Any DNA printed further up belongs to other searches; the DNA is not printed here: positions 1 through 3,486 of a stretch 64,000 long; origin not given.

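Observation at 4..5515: Wzy_C-family membrane protein placed directly after a giant Ser/Thr-rich surface protein: possible general O-glycosylation (PglL-like O-oligosaccharyltransferase) rather than an O-antigen ligase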

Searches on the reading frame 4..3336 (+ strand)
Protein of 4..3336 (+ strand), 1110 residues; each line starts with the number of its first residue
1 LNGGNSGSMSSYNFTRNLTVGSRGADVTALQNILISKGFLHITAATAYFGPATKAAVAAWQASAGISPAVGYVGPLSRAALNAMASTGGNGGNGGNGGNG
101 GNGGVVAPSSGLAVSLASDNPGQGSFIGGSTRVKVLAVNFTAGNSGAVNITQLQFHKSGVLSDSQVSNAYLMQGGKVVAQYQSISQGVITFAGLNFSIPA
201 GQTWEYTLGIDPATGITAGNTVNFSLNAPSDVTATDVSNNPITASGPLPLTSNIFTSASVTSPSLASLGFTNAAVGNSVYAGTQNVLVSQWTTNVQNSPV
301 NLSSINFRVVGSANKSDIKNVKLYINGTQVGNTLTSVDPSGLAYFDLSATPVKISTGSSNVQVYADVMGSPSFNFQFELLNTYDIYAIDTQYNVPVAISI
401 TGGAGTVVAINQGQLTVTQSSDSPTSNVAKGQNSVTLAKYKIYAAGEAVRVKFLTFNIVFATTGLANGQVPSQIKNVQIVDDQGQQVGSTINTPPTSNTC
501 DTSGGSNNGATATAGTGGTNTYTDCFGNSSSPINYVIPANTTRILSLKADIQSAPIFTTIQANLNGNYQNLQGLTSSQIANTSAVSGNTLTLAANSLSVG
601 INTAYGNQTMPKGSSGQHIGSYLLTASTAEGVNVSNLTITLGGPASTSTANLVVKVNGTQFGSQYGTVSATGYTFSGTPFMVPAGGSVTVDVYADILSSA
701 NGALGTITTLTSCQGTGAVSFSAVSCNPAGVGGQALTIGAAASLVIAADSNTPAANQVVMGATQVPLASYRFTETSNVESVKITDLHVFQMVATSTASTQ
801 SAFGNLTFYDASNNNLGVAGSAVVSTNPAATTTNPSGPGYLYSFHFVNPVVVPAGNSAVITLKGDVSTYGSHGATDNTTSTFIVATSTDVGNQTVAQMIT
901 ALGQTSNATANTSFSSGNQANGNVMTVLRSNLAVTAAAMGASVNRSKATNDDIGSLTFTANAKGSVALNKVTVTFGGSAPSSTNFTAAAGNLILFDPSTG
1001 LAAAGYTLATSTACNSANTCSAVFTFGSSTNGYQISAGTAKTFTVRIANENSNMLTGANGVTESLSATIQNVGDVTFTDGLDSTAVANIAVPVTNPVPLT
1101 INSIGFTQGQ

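Call 3: search_protein_families(library=pfam, proteins=[window:4-3336:+], max_evalue=0.01)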
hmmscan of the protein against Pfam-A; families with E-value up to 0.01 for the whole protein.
window:4-3336:+ (1110 aa): 1 family
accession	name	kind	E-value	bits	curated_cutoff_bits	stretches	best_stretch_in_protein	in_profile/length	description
PF01471.23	PG_binding_1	-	8.3e-09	35.9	23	1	23-80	1-56/57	Putative peptidoglycan binding domain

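Call 4: search_protein_families(library=ncbifam, proteins=[window:4-3336:+], max_evalue=0.01)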
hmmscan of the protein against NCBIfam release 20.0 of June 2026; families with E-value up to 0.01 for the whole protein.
window:4-3336:+ (1110 aa): 0 families

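Call 44: find_homologous_proteins(query=window:4-3336:+)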
Query window:4-3336:+ (1110 aa): 414 proteins with E <= 0.001 among 8000 candidates; the best 120 are listed.
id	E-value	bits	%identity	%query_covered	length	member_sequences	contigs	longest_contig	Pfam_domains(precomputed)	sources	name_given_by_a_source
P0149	0.0e+0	1272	60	100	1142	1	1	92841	PF01471.24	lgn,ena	-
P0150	0.0e+0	1099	54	99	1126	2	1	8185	PF01471.24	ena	-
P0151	0.0e+0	1097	54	99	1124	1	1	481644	PF01471.24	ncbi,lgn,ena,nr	ncbi:MAG: Uncharacterized protein LiPW15_475 [Parcubacteria group bacterium LiPW_15]|nr:MAG: Unchara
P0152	0.0e+0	1058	54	99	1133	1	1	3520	PF01471.24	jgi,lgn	jgi:hypothetical protein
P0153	0.0e+0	1044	53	99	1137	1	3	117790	PF01471.24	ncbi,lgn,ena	ncbi:MAG: peptidoglycan-binding protein [Patescibacteria group bacterium]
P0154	0.0e+0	1042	52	99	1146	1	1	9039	PF01471.24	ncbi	-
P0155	0.0e+0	1032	52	99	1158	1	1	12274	PF01471.24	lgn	-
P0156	0.0e+0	1028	53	100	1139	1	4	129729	PF01471.24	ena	-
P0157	0.0e+0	1019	52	99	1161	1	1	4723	PF01471.24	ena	-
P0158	8.2e-297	1006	53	100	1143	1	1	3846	PF01471.24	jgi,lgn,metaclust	metaclust:\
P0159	2.0e-296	1005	50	100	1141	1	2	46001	PF01471.24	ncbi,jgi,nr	ncbi:hypothetical protein C4571_02600 [Candidatus Parcubacteria bacterium]|nr:MAG: hypothetical prot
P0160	3.6e-294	997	51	100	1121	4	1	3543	PF01471.24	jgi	-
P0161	3.6e-294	997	51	99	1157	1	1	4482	PF01471.24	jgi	-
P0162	3.3e-293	994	50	99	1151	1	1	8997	PF01471.24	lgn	-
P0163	3.6e-293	994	50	99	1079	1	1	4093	PF01471.24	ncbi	ncbi:MAG: peptidoglycan-binding domain-containing protein, partial [Thermoleophilia bacterium]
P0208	2.9e-268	911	49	99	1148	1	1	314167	PF01471.24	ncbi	-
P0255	9.7e-253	860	47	99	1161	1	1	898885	PF01471.24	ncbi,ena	-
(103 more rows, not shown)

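Call 58: predict_structure(alignment_id=A4)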
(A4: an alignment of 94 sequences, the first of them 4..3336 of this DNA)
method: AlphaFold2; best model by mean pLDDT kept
length: 1110 residues; sequences in the alignment: 94
mean_pLDDT: 87.3   pTM: 0.56
mean pLDDT of the five models: 87.3, 87.2, 85.0, 83.4, 82.6
residues with pLDDT >= 90: 628; 70-90: 401; 50-70: 47; < 50: 34
segments of 3 or more residues with pLDDT < 50: 1-9, 86-103, 503-506
pLDDT, mean of each block of 10 residues (from residue 1): 36 86 93 92 93 95 88 86 55 32 59 91 72 89 89 94 88 85 92 91 92 80 93 92 91 80 79 89 90 94 94 90 96 91 91 95 91 89 88 86 88 84 89 93 88 92 78 94 94 85 52 60 89 91 95 91 89 84 90 87 90 91 92 94 86 95 89 93 94 93 90 91 80 89 94 88 95 94 96 76 94 94 80 67 95 96 93 88 89 91 92 89 93 96 91 96 93 92 79 91 76 74 92 95 93 86 93 95 92 90 91
secondary structure, 60 per line:
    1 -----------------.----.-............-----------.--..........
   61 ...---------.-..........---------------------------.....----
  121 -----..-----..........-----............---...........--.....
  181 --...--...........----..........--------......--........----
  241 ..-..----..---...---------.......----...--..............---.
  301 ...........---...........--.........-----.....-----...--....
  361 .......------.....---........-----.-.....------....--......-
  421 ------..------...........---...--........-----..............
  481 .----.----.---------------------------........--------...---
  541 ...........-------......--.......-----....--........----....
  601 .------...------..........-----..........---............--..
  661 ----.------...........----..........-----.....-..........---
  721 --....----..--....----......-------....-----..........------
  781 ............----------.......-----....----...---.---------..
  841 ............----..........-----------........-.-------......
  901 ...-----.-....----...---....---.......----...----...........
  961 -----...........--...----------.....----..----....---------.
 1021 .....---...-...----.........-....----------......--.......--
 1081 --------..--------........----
elements in order (helices of 4 or more, strands of 3 or more residues): H25-36 H51-63 H75-84 E112-116 E133-142 E148-159 E166-173 E176-180 E183-185 E188-198 E203-212 E221-226 E232-236 E255-257 E267-273 E278-280 E283-296 E300-311 E318-325 E328-336 E342-346 E352-354 E357-367 E374-378 E385-389 E397-401 E408-411 E414-419 E435-445 E449-451 E454-461 H467-473 E474-481 E519-526 E535-537 E541-551 E559-564 E567-573 E579-582 E585-592 E597-601 E608-610 E617-626 E632-641 H645-648 E649-656 E672-682 E687-696 E702-706 E708-717 E723-726 E735-738 E743-748 E756-759 E765-774 E781-792 E803-809 E815-818 E823-825 E839-852 E857-866 E878-885 H895-898 E899-903 E911-914 E919-921 E925-928 E932-938 E943-945 E950-960 E966-976 E992-996 E1007-1010 E1020-1025 E1033-1035 E1040-1048 H1050-1053 E1064-1069 E1075-1078 E1099-1106

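Call 61: fold_search(model_id=the predicted structure, library=pdb)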
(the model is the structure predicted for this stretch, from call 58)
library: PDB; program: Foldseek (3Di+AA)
matches with E <= 10: 1609; with E <= 0.001: 114
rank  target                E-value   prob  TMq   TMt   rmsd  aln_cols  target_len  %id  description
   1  7sqc_2A               8.7e-15  1.00  0.13  0.17  45.7      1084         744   10  Ciliary C1 central pair apparatus isolated from Chlamydomonas reinhardtii (released 2022-04-13)
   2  9ijj_h                1.6e-14  1.00  0.12  0.10  42.9      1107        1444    8  In situ structure of the central apparatus in mouse sperm axoneme. (released 2025-06-04)
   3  8beg_B                3.2e-14  1.00  0.12  0.18  26.9       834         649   10  Structure of Ig-like domains from PrgB (released 2022-11-30)
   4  8beg_A                3.3e-14  1.00  0.12  0.17  26.5       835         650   10  Structure of Ig-like domains from PrgB (released 2022-11-30)
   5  7sqc_2B               4.2e-14  1.00  0.12  0.15  44.5      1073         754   10  Ciliary C1 central pair apparatus isolated from Chlamydomonas reinhardtii (released 2022-04-13)
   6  3prx_B                7.7e-12  1.00  0.09  0.09  44.4      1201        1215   10  Structure of Complement C5 in Complex with CVF and SSL7 (released 2011-01-19)
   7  3fcs_A                1.3e-11  1.00  0.16  0.19  14.5       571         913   11  Structure of complete ectodomain of integrin aIIBb3 (released 2009-01-20)
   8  8xez_A                1.3e-11  1.00  0.14  0.16  24.1       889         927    9  Cryo-EM structure of integrin ITGAV/ITGB3 complex, conformation 5 (released 2024-12-18)
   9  8xen_A                3.9e-11  1.00  0.16  0.18  23.9       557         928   10  Cryo-EM structure of integrin ITGAV/ITGB3 complex, conformation 4 (released 2024-12-18)
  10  8xf6_A                6.1e-11  1.00  0.11  0.13  24.1       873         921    9  Cryo-EM structure of integrin ITGAV, ITGB3 and Cilengitide TFA complex, conformation 2 (released 2024-12-18)
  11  3ije_A                9.4e-11  1.00  0.13  0.15  17.0       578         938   11  Crystal structure of the complete integrin alhaVbeta3 ectodomain plus an Alpha/beta transmembrane fragment (released 2009-09-29)
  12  4g1m_A                1.0e-10  1.00  0.12  0.14  30.4       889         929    9  Re-refinement of alpha V beta 3 structure (released 2012-12-12)
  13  4mmz_A                1.2e-10  1.00  0.14  0.16  15.8       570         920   11  Integrin AlphaVBeta3 ectodomain bound to an antagonistic tenth domain of Fibronectin (released 2014-03-26)
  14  9e8a_A                1.2e-10  1.00  0.11  0.12  32.6       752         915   10  Integrin aIIbb3 bent conformation from human platelet membrane crude preparation (released 2025-10-15)
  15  4mmx_A                1.7e-10  1.00  0.12  0.14  28.1       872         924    9  Integrin AlphaVBeta3 ectodomain bound to the tenth domain of Fibronectin (released 2014-03-26)
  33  9u5z_E                3.1e-09  0.99  0.09  0.08  47.0      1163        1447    8  C3 convertases zymogen C4b2 in activation state (released 2026-01-14)
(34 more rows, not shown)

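Call 82: find_encoding_contigs(protein=P0151, flank=7000, max_places=1)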
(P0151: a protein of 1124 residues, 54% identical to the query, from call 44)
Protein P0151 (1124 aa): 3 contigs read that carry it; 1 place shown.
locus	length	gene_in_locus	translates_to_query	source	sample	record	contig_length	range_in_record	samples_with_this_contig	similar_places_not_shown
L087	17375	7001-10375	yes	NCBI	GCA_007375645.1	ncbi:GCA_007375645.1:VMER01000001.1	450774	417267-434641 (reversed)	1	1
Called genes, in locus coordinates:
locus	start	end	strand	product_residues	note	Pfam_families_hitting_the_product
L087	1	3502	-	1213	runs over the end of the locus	PF00932:LTD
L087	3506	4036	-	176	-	-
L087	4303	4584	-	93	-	-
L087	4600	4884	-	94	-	-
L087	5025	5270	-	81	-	-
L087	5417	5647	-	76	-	-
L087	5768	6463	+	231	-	PF08220:HTH_DeoR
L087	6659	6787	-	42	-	-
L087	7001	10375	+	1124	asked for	PF01471:PG_binding_1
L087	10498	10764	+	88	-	PF01541:GIY-YIG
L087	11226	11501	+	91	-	PF00216:Bac_DNA_binding, PF18291:HU-HIG (weak)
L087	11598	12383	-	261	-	-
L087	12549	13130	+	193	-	PF07638:Sigma70_ECF (faint), PF04542:Sigma70_r2, PF08281:Sigma70_r4_2, PF04545:Sigma70_r4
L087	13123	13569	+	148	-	-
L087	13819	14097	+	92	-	-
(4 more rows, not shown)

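Call 83: find_encoding_contigs(protein=P0255, flank=7000, max_places=1)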
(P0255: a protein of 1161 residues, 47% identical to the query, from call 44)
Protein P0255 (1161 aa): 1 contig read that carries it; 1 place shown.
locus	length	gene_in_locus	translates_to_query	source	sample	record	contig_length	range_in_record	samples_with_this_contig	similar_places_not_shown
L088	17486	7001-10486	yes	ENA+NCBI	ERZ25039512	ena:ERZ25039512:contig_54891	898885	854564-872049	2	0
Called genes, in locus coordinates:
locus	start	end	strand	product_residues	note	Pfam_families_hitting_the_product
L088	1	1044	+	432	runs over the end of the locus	PF00089:Trypsin, PF10459:Peptidase_S46 (faint), PF13365:Trypsin_2, PF13180:PDZ_2, PF00595:PDZ (weak), PF17820:PDZ_6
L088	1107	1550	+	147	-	-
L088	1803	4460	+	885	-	PF02861:Clp_N, PF23569:NBD_SMAX1, PF00004:AAA, PF17871:AAA_lid_9, PF00004:AAA, PF07724:AAA_2, PF07728:AAA_5, PF10431:ClpB_D2-small, +8 more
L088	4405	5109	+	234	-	-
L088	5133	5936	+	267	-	PF00483:NTP_transferase, PF12804:NTP_transf_3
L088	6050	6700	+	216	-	PF08220:HTH_DeoR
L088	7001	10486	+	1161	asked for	PF01471:PG_binding_1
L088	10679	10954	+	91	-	PF00216:Bac_DNA_binding, PF18291:HU-HIG (weak)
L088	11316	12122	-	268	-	-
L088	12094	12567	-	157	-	-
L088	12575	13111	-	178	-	PF04542:Sigma70_r2, PF08281:Sigma70_r4_2, PF04545:Sigma70_r4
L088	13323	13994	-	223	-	-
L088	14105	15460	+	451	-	-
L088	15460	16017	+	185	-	PF13641:Glyco_tranf_2_3, PF00535:Glycos_transf_2, PF10111:Glyco_tranf_2_2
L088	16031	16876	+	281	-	PF05345:He_PIG, PF22352:K319L-like_PKD (weak), PF01471:PG_binding_1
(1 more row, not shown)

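Call 84: find_encoding_contigs(protein=P0208, flank=7000, max_places=1)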
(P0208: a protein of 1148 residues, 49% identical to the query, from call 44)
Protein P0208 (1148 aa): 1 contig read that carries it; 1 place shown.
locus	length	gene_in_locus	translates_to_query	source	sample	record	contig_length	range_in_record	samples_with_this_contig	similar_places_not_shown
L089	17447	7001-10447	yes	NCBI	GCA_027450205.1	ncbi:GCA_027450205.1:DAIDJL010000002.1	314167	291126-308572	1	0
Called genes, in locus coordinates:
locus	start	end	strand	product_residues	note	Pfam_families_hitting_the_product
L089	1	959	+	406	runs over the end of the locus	PF00266:Aminotran_5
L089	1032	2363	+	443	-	PF10459:Peptidase_S46 (faint), PF00089:Trypsin, PF13365:Trypsin_2, PF00595:PDZ (weak), PF13180:PDZ_2, PF17820:PDZ_6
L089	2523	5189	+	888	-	PF02861:Clp_N, PF13191:AAA_16 (weak), PF00004:AAA, PF17871:AAA_lid_9, PF00004:AAA, PF07724:AAA_2, PF07728:AAA_5, PF10431:ClpB_D2-small, +9 more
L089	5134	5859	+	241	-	-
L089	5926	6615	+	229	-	PF08461:WHD_RNase_R (faint), PF08220:HTH_DeoR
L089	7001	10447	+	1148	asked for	PF01471:PG_binding_1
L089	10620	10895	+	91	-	PF00216:Bac_DNA_binding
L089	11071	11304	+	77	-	-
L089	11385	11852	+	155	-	-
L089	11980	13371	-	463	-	PF00239:Resolvase, PF07508:Recombinase, PF13408:Zn_ribbon_recom (weak)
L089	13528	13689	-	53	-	-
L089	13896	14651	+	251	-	PF02086:MethyltransfD12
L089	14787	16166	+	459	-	PF01935:DUF87 (weak), PF10412:TrwB_AAD_bind (faint)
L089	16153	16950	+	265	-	PF13814:Replic_Relax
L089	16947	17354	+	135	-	PF12773:DZR (faint)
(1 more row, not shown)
